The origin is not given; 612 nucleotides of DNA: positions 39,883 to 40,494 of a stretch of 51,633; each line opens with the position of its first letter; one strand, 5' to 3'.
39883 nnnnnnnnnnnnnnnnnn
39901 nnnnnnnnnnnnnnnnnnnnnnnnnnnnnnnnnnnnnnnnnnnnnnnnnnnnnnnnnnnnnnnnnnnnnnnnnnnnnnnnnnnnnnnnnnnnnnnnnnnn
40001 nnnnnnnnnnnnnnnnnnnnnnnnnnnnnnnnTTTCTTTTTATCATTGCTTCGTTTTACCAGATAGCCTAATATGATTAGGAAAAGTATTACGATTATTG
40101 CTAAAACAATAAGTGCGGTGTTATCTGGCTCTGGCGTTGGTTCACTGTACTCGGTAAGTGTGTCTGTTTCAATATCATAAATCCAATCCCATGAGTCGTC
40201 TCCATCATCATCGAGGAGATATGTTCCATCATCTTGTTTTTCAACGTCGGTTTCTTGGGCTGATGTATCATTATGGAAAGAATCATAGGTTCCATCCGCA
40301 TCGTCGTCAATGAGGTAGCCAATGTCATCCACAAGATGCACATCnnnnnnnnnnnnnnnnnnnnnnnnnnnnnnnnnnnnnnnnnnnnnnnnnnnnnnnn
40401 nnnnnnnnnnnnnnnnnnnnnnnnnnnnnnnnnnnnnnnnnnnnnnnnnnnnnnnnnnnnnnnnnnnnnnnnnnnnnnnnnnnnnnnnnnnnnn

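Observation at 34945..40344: Shared C-terminal cassette on three otherwise different surface proteins: DxDxDG loops, W-x-x-[IV]-Y-D-[IL]-[EK]-T, [DN]-N-[TA]-A, TM helix, Lys-rich tail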

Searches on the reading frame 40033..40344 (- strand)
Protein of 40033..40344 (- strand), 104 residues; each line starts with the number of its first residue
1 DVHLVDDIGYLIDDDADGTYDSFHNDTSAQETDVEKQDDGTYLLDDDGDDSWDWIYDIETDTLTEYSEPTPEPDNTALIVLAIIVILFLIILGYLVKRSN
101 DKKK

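Call 10: find_homologous_proteins(query=A2, max_evalue=0.001)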
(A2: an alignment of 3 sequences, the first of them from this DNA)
Query A2 (3 sequences) (104 aa, profile of the alignment): 10 proteins with E <= 0.001 among 214 candidates.
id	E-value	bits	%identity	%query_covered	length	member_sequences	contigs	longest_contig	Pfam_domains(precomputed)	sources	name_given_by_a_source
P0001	4.8e-39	150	51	73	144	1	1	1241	-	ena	-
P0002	2.1e-38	148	95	77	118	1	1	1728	-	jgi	-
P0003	2.4e-25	106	46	80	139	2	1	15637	-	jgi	-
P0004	4.6e-19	86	45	99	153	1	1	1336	-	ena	-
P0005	1.3e-18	85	56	65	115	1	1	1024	-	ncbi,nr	ncbi:MAG: hypothetical protein KAS22_14100, partial [Candidatus Heimdallarchaeota archaeon]|nr:hypot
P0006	3.8e-18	83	60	55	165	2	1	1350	PF00801.27,PF18911.7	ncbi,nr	ncbi:MAG: PKD domain-containing protein, partial [Thermoplasmatales archaeon]|nr:PKD domain-containi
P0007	3.1e-17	80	48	86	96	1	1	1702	-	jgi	jgi:hypothetical protein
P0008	4.1e-15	74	48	78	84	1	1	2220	-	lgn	-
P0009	2.1e-13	68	51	47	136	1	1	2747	-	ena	-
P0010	8.1e-10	57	34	51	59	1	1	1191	-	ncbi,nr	ncbi:MAG: hypothetical protein KAR64_08685, partial [Thermoplasmatales archaeon]|nr:hypothetical pro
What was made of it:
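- Tried and rejected: The first word-indexed homology search with the 3-sequence cassette found only 10 fragments (call 10).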

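Call 24: search_protein_families(library=pfam, proteins=[window:40033-40344:-], max_evalue=10)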
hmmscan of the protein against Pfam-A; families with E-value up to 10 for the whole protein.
seq(104 aa): 2 families
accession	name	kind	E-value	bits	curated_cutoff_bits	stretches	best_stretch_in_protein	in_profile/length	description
PF24226.1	DUF7442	-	0.2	12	23.8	1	83-100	2-19/79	Phage membrane protein Family of unknown function (DUF7442)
PF01034.25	Syndecan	-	6.2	7.3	25.2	1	35-49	35-49/64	Syndecan domain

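Call 25: search_protein_families(library=ncbifam, proteins=[window:40033-40344:-], max_evalue=10)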
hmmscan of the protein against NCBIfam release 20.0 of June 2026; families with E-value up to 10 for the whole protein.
seq(104 aa): 0 families
